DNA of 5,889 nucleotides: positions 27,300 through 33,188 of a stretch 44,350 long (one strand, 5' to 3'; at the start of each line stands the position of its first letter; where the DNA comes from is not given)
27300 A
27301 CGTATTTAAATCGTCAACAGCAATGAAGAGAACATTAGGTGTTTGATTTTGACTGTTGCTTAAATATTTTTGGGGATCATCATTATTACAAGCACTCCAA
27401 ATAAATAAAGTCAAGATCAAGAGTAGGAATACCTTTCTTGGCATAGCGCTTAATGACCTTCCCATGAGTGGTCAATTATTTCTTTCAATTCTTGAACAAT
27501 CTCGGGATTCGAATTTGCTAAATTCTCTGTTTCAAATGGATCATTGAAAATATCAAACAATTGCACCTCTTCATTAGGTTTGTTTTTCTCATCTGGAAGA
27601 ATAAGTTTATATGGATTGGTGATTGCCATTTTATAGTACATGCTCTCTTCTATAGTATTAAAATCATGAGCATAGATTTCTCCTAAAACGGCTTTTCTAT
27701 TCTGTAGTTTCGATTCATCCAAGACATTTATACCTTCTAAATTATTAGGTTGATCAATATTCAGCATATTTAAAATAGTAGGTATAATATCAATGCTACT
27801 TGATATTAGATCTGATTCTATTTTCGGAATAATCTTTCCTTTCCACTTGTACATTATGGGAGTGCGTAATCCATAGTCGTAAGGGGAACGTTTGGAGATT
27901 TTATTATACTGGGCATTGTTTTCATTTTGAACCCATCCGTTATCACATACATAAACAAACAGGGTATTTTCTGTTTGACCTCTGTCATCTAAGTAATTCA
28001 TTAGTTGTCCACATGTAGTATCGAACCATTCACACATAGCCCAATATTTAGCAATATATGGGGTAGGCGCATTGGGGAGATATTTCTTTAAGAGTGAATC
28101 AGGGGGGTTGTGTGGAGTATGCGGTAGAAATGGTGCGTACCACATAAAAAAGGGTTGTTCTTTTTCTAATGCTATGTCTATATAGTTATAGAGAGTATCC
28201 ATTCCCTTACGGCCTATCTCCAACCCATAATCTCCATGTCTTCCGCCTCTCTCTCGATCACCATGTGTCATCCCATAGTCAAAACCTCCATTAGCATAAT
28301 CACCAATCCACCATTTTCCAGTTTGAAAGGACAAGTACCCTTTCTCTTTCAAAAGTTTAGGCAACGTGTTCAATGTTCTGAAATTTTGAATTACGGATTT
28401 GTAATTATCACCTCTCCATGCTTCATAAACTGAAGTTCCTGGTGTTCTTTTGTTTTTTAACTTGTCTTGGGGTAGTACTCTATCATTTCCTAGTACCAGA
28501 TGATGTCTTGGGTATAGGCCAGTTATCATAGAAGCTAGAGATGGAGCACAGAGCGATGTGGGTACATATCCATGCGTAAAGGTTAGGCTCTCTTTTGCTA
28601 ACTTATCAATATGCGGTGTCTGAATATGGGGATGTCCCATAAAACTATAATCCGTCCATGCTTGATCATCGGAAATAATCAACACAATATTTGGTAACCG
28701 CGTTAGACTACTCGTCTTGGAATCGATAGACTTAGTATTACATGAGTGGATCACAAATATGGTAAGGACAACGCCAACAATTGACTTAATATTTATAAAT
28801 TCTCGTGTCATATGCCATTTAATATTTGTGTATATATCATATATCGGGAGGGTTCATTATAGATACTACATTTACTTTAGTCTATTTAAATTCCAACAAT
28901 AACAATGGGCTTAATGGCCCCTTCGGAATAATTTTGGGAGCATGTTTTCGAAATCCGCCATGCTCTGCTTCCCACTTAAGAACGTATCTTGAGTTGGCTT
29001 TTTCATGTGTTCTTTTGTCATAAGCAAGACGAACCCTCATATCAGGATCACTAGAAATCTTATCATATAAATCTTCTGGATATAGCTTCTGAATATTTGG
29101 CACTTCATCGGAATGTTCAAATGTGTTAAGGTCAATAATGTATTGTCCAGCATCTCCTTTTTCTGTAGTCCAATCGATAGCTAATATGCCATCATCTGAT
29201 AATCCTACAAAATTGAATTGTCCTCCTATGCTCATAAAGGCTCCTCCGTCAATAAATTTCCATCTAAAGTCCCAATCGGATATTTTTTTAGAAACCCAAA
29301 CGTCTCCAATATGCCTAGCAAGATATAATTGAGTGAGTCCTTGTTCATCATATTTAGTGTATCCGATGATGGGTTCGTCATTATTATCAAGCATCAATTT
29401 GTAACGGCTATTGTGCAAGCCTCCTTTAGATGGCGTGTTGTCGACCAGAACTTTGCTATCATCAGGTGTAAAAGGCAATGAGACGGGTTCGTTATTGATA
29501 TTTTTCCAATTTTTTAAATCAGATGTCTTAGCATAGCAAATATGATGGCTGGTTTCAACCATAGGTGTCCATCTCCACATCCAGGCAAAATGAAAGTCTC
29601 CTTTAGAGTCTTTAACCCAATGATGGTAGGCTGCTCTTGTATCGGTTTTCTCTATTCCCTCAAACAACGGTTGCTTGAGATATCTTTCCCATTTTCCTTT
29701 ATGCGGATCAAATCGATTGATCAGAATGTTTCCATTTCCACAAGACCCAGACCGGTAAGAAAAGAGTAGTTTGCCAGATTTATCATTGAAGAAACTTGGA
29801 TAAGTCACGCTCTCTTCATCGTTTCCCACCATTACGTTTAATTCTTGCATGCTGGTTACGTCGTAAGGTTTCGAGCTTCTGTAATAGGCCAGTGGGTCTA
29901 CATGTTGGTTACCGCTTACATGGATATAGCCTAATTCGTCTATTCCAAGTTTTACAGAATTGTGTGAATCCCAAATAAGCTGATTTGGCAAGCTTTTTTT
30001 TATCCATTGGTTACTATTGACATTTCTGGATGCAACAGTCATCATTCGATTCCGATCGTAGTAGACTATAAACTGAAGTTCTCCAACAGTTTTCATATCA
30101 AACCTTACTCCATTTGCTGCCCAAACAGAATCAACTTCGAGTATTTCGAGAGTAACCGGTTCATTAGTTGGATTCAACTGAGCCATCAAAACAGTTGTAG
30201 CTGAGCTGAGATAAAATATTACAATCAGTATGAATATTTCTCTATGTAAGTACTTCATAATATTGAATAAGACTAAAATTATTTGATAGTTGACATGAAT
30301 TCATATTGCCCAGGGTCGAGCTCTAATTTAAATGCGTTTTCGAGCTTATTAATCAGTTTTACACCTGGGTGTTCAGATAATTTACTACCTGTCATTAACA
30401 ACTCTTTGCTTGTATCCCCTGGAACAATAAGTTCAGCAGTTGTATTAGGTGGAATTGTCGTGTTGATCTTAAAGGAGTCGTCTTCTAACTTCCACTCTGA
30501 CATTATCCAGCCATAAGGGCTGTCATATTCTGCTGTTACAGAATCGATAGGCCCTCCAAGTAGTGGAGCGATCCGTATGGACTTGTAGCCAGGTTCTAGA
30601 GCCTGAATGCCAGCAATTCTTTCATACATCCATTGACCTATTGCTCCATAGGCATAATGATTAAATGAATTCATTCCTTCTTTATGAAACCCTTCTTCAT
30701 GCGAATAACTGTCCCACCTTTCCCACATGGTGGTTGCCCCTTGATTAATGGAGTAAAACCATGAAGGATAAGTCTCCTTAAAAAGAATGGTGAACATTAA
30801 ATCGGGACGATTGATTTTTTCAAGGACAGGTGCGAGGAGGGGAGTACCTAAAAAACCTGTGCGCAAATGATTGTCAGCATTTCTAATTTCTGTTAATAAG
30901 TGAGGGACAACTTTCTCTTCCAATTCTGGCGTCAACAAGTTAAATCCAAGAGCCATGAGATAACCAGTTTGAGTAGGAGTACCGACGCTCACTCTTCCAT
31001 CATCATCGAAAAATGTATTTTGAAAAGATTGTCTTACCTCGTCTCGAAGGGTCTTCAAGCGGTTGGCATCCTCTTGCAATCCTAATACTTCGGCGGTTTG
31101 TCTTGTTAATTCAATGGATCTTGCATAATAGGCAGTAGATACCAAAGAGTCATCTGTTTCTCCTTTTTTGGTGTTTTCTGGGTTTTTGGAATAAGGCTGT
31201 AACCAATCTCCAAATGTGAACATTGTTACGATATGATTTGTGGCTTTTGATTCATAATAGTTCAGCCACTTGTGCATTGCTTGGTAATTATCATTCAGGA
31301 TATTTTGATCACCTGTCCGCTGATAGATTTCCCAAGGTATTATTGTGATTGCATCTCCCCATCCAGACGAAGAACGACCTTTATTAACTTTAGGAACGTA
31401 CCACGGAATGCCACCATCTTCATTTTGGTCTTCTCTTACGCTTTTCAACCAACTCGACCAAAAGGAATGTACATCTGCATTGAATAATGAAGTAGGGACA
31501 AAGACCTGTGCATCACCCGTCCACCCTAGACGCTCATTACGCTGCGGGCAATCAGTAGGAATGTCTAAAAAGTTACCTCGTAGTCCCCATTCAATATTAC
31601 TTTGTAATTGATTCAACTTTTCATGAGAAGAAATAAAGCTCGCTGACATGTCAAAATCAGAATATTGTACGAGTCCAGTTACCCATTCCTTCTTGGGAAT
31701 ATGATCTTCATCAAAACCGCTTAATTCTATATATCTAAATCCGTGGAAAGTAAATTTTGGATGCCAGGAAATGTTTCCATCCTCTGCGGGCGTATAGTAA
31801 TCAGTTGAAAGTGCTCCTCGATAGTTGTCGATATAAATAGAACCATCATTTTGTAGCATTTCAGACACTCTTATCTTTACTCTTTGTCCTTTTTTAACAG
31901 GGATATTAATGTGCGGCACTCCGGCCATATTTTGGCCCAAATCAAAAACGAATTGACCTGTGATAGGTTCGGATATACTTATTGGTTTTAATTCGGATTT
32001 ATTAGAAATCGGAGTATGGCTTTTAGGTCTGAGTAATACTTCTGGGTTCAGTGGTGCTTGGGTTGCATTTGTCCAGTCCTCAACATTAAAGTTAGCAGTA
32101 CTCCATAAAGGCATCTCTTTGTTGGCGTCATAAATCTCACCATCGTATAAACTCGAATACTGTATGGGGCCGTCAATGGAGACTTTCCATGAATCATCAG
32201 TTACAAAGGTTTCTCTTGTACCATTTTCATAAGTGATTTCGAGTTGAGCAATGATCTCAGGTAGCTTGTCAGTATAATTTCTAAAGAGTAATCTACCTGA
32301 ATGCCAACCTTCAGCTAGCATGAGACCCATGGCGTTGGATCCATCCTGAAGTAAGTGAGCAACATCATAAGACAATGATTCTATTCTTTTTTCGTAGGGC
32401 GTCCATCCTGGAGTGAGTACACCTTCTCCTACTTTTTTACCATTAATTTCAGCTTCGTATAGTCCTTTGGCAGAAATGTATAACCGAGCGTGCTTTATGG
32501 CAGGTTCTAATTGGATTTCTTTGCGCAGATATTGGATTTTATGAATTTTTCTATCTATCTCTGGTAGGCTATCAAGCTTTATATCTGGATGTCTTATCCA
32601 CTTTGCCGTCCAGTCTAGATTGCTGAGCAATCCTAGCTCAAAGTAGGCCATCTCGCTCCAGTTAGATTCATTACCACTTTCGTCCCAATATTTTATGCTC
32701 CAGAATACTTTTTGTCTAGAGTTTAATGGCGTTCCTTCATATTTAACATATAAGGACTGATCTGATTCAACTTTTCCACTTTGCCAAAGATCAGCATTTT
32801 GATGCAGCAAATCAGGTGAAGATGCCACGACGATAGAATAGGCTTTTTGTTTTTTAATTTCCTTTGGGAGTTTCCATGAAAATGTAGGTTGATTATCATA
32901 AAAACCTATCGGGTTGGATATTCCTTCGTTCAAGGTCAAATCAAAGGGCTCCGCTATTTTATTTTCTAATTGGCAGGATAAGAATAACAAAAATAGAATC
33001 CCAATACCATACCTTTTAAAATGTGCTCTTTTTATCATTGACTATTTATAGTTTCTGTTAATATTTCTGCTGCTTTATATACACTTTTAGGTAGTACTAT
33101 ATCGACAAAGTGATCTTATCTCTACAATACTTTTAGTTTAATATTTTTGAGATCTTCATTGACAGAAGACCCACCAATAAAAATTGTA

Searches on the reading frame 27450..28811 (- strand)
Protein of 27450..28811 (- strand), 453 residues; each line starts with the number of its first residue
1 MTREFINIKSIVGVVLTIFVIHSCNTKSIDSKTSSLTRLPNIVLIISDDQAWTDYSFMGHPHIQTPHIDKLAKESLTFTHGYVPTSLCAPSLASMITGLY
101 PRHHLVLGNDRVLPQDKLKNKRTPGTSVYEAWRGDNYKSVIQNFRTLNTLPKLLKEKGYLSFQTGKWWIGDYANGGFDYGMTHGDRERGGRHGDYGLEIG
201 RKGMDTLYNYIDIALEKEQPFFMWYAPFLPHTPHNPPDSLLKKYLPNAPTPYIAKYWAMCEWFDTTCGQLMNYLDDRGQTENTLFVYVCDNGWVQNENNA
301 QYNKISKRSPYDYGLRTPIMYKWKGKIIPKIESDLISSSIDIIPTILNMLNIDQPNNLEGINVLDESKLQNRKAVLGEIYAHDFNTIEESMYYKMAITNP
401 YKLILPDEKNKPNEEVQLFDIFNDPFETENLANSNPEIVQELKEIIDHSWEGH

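Call 12: search_protein_families(library=pfam, proteins=[window:27450-28811:-], max_evalue=0.0001)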
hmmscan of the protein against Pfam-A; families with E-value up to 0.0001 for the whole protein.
window:27450-28811:- (453 aa): 3 families
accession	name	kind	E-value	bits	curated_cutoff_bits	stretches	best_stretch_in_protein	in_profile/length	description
PF00884.28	Sulfatase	-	6.7e-45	154.1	25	1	40-351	1-300/301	Sulfatase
PF01663.27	Phosphodiest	-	1.5e-14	54.8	23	1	43-301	1-231/342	Type I phosphodiesterase / nucleotide pyrophosphatase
PF16347.10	SGSH_C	-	1.2e-13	52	29.3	1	306-445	7-147/154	N-sulphoglucosamine sulphohydrolase, C-terminal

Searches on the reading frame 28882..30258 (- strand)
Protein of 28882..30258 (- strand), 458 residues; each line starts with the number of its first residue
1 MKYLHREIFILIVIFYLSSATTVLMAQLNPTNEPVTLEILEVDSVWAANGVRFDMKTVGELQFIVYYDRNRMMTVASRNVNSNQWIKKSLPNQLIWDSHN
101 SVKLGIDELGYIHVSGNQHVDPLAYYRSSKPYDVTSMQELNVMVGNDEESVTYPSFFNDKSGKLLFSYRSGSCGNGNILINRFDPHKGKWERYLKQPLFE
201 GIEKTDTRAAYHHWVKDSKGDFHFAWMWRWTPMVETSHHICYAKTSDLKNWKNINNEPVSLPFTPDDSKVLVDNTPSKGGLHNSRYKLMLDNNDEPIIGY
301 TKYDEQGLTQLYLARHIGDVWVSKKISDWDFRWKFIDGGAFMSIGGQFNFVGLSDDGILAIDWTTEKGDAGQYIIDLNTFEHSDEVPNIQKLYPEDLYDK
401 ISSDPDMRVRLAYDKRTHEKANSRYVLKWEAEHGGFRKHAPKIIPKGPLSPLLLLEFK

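Call 12: search_protein_families(library=pfam, proteins=[window:28882-30258:-], max_evalue=0.0001)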
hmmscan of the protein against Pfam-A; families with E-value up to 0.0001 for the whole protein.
window:28882-30258:- (458 aa): 1 family
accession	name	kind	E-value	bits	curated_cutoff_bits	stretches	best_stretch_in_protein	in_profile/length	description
PF15892.11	BNR_4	-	4.1e-71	239.9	27.3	1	62-329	2-272/272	BNR repeat-containing family member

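Call 71: search_protein_families(library=ncbifam, proteins=[window:28882-30258:-], max_evalue=0.001)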
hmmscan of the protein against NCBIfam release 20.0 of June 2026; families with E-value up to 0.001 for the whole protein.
window:28882-30258:- (458 aa): 1 family
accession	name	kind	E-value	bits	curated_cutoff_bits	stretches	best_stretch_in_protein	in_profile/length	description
NF052497.1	AlphRhmnaseBT3686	equivalog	1.2e-57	195.3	700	1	55-334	42-317/424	alpha-l-rhamnosidase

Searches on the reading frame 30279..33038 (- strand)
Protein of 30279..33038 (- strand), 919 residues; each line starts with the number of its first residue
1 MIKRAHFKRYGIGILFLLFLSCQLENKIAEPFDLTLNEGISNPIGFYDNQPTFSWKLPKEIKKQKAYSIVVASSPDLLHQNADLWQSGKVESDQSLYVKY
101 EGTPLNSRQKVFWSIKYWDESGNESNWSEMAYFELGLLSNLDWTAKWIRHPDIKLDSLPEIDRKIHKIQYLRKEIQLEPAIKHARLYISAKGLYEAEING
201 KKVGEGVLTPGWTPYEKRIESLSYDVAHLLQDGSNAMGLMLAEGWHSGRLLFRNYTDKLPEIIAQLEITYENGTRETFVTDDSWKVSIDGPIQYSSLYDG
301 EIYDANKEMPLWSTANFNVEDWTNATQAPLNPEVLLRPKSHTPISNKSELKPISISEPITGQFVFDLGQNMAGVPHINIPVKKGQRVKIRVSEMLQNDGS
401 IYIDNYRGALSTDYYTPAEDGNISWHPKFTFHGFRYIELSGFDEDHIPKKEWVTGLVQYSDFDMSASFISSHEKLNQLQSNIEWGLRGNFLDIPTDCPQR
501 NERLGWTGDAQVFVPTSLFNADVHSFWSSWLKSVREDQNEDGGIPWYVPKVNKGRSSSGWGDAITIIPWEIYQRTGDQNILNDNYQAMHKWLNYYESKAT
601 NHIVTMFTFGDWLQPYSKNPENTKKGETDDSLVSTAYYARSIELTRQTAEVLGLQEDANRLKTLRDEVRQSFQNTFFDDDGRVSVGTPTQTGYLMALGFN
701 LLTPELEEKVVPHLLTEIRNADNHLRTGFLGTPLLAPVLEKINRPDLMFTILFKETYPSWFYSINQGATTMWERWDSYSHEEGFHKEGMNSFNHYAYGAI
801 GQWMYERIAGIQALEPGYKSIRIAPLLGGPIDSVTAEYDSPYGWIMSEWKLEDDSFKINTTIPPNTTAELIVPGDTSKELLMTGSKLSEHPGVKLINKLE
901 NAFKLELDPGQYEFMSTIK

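Call 12: search_protein_families(library=pfam, proteins=[window:30279-33038:-], max_evalue=0.0001)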
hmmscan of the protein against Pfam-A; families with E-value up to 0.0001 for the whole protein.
window:30279-33038:- (919 aa): 5 families
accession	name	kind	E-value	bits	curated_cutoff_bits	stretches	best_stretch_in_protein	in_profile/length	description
PF17389.8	Bac_rhamnosid6H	-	1.1e-112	377.2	24.5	1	465-808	3-339/339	Bacterial alpha-L-rhamnosidase 6 hairpin glycosidase domain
PF08531.16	Bac_rhamnosid_N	-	1.4e-48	165.4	25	1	181-345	3-169/172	Alpha-L-rhamnosidase N-terminal domain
PF25788.1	Ig_Rha78A_N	-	1.5e-31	109.2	27.4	1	38-139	7-105/105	Rha78A-like, N-terminal immunoglobulin domain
PF05592.18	Bac_rhamnosid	-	8.2e-25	87.1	22.2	1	361-457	6-100/102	Bacterial alpha-L-rhamnosidase concanavalin-like domain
PF17390.7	Bac_rhamnosid_C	-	3.2e-22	78.6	22.1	1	810-879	1-70/78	Bacterial alpha-L-rhamnosidase C-terminal domain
